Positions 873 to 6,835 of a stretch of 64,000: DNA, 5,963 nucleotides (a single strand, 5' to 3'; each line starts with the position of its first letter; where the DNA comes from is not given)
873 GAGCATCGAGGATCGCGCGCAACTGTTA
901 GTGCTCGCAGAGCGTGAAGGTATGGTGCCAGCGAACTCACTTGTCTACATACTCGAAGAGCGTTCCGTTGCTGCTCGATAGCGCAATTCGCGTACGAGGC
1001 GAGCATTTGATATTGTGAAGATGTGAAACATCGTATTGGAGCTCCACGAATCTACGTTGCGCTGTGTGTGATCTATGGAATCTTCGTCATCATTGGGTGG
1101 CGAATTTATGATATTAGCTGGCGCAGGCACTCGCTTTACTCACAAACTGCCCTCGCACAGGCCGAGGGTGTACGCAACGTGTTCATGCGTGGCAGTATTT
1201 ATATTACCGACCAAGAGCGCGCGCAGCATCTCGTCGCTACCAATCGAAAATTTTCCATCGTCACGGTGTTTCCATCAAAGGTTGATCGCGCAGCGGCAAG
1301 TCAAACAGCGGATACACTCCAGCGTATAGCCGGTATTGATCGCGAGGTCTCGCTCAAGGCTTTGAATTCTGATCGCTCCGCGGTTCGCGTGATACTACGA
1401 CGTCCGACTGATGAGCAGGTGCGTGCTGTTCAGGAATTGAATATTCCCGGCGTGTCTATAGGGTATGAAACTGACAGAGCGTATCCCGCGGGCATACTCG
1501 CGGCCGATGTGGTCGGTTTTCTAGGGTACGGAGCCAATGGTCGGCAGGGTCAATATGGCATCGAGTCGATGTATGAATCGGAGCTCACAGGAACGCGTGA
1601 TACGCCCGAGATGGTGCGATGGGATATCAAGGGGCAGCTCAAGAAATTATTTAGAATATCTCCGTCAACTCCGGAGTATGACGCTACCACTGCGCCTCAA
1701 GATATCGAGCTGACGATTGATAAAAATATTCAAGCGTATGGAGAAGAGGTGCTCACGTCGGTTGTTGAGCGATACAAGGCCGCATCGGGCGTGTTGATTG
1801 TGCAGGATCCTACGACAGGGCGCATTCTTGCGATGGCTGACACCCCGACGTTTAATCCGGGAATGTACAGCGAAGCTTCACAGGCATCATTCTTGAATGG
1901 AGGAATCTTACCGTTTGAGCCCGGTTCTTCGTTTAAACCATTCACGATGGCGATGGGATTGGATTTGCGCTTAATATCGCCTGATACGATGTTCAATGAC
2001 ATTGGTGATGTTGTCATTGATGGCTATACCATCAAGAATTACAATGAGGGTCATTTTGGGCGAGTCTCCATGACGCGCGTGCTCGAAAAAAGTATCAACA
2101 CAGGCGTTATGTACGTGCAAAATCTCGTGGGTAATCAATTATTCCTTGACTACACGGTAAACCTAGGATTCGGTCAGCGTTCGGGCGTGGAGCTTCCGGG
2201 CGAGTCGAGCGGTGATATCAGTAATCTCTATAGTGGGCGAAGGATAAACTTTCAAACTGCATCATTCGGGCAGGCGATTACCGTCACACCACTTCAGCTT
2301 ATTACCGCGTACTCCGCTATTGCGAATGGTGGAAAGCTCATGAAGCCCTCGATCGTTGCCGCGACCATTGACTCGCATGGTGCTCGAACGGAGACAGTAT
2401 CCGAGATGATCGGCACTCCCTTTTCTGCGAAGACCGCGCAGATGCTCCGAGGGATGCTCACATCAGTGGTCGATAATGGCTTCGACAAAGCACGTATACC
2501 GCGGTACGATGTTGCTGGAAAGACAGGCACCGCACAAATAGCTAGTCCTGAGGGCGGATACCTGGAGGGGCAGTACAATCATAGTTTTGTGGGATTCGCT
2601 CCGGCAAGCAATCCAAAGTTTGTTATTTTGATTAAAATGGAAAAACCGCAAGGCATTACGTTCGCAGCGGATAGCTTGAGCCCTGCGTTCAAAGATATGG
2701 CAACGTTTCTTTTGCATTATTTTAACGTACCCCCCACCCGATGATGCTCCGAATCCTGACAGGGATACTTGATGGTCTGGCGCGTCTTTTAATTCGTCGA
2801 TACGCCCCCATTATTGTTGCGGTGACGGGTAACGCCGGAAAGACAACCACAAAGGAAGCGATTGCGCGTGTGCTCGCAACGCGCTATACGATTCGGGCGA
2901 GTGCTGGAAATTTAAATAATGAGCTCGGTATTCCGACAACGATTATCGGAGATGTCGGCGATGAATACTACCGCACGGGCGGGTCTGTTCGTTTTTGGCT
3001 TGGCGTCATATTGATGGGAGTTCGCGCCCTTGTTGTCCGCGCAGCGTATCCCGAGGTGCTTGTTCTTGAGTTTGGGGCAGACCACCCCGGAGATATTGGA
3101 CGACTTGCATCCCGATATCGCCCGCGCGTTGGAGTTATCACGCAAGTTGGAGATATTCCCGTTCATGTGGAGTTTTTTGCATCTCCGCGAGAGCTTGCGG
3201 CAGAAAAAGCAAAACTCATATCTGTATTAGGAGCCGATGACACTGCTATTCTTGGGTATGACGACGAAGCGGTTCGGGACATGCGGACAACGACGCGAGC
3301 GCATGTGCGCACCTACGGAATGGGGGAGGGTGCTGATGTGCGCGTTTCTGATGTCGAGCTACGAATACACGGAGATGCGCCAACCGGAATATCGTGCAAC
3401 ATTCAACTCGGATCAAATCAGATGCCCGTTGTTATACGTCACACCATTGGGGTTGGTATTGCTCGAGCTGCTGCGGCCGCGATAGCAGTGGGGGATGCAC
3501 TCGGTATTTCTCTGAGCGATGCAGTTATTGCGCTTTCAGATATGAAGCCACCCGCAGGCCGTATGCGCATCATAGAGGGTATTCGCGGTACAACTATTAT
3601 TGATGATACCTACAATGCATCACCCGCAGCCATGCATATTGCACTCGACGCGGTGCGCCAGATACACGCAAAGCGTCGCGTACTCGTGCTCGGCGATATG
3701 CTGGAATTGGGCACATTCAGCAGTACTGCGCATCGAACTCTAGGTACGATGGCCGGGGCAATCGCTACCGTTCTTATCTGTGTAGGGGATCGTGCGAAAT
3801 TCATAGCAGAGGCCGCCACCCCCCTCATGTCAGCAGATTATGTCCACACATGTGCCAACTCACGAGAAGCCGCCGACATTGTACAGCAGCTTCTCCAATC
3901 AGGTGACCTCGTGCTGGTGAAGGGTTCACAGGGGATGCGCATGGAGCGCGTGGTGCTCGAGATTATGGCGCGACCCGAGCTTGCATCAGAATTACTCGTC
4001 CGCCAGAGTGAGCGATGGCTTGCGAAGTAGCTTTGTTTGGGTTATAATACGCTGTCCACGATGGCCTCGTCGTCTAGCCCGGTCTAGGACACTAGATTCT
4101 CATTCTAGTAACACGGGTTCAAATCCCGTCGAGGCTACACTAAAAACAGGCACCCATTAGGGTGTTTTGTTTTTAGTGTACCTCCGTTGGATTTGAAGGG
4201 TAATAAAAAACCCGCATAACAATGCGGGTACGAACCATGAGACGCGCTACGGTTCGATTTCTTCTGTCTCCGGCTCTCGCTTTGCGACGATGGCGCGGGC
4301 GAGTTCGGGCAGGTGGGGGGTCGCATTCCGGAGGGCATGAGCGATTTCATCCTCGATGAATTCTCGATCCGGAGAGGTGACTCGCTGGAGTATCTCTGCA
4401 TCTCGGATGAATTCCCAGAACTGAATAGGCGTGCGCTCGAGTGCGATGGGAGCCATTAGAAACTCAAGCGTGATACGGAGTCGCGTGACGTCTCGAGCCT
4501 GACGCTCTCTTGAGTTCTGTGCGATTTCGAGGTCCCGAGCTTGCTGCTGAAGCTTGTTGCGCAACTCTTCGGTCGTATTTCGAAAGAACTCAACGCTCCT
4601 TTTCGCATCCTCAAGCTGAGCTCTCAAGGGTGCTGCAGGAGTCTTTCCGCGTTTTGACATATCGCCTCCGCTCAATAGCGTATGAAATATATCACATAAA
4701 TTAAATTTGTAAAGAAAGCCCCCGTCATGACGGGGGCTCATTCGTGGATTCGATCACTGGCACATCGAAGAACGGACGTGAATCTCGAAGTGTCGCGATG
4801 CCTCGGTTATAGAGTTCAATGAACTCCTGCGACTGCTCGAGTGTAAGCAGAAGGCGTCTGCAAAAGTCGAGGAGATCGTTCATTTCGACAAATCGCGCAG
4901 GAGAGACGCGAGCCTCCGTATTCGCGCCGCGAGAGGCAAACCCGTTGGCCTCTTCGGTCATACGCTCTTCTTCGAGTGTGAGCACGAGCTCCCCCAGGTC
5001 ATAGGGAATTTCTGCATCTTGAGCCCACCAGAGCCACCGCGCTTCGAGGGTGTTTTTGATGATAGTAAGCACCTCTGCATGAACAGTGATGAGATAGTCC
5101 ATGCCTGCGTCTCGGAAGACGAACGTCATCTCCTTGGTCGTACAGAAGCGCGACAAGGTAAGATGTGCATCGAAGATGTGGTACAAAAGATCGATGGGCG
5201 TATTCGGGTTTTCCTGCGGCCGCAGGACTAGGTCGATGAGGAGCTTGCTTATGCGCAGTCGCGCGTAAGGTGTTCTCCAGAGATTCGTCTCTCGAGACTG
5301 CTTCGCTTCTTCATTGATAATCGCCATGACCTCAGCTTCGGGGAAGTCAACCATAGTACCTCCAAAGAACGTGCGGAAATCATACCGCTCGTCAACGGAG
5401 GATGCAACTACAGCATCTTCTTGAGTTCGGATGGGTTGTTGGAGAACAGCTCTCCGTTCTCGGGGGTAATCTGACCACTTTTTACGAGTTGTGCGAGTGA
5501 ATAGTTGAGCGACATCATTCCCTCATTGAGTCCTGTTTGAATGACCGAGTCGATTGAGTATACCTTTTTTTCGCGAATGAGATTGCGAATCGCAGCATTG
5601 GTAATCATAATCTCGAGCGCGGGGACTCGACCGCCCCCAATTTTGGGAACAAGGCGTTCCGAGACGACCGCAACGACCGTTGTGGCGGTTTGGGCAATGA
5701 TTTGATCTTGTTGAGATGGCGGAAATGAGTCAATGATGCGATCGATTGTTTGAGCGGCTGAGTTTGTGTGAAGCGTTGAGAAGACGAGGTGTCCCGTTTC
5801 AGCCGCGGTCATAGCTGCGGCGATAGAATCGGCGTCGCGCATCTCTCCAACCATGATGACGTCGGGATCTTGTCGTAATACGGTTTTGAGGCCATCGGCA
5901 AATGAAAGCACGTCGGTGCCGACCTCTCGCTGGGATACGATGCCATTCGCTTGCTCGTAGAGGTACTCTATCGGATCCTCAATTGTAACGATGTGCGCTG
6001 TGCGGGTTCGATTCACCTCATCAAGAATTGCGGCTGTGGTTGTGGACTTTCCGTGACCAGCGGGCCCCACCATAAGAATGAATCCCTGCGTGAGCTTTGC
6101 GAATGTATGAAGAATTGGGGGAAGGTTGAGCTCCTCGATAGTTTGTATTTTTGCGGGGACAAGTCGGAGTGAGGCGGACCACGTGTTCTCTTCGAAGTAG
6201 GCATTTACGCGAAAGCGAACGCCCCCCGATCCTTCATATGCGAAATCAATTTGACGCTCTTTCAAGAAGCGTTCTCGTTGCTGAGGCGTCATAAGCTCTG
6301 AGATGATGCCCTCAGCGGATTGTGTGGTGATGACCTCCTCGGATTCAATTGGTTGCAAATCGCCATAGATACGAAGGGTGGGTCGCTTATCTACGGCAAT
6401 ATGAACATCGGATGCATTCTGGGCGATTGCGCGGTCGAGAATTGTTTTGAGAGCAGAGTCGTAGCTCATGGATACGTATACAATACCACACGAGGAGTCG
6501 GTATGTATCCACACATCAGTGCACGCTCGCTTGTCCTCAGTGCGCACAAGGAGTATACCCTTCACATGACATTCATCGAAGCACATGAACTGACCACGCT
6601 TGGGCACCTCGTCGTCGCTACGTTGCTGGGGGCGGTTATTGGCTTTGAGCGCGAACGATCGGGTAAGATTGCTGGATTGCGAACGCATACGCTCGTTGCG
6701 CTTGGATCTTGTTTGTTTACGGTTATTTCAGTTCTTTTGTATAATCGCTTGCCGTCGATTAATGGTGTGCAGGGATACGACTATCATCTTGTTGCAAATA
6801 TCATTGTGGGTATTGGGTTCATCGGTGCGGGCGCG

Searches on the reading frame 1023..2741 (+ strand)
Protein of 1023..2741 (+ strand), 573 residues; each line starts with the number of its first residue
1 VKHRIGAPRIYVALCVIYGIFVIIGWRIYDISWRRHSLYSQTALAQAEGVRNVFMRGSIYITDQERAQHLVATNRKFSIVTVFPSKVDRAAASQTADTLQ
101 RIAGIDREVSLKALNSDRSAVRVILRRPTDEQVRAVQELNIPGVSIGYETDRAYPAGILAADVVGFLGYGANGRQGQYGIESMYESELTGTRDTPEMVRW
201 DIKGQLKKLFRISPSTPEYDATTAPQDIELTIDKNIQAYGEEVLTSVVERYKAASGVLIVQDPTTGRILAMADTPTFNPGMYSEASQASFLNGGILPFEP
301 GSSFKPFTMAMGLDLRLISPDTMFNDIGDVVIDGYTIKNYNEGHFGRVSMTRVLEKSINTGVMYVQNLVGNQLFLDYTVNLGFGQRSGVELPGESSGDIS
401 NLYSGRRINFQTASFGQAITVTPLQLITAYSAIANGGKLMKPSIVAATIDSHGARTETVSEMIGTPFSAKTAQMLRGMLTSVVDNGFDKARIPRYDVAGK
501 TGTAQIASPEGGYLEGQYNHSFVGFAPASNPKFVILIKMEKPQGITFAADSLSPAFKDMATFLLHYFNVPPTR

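Call 56: search_protein_families(library=pfam, proteins=[window:1023-2741:+], max_evalue=0.00001)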
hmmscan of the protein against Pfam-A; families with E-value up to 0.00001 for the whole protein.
window:1023-2741:+ (573 aa): 2 families
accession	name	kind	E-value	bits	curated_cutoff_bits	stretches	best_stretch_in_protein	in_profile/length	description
PF00905.27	Transpeptidase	-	4.7e-66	223.5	22.1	1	257-551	2-289/299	Penicillin binding protein transpeptidase domain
PF03717.20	PBP_dimer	-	4.8e-12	47.1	24.4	1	56-205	6-174/180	Penicillin-binding Protein dimerisation domain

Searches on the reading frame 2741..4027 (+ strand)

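Call 56: search_protein_families(library=pfam, proteins=[window:2741-4027:+], max_evalue=0.00001)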
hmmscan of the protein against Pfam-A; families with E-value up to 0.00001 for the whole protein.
window:2741-4027:+ (429 aa): 2 families
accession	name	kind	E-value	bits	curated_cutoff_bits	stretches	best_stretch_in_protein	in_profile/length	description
PF02875.26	Mur_ligase_C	-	3.6e-22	80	28.4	1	273-396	1-126/127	Mur ligase, glutamate ligase domain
PF08245.18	Mur_ligase_M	-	7e-22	78.8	24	1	102-213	55-167/200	Mur ligase middle domain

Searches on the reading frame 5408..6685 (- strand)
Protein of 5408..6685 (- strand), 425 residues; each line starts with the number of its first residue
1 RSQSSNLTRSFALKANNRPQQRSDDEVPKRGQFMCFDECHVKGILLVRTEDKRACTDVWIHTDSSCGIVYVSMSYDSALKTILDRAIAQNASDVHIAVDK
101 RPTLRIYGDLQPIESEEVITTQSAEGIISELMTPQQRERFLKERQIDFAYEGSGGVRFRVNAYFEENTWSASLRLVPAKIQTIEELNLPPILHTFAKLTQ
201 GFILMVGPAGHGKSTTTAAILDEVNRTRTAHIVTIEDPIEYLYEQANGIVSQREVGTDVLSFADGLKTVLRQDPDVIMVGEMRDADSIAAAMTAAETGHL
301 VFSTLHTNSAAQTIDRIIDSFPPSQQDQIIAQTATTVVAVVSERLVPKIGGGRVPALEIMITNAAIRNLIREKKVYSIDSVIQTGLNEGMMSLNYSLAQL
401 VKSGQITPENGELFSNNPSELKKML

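Call 56: search_protein_families(library=pfam, proteins=[window:5408-6685:-], max_evalue=0.00001)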
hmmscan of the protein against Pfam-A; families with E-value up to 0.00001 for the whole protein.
window:5408-6685:- (425 aa): 1 family
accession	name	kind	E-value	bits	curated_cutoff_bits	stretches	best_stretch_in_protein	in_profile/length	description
PF00437.27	T2SSE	-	8.1e-45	153.5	24.9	1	78-349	11-281/370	Type II/IV secretion system protein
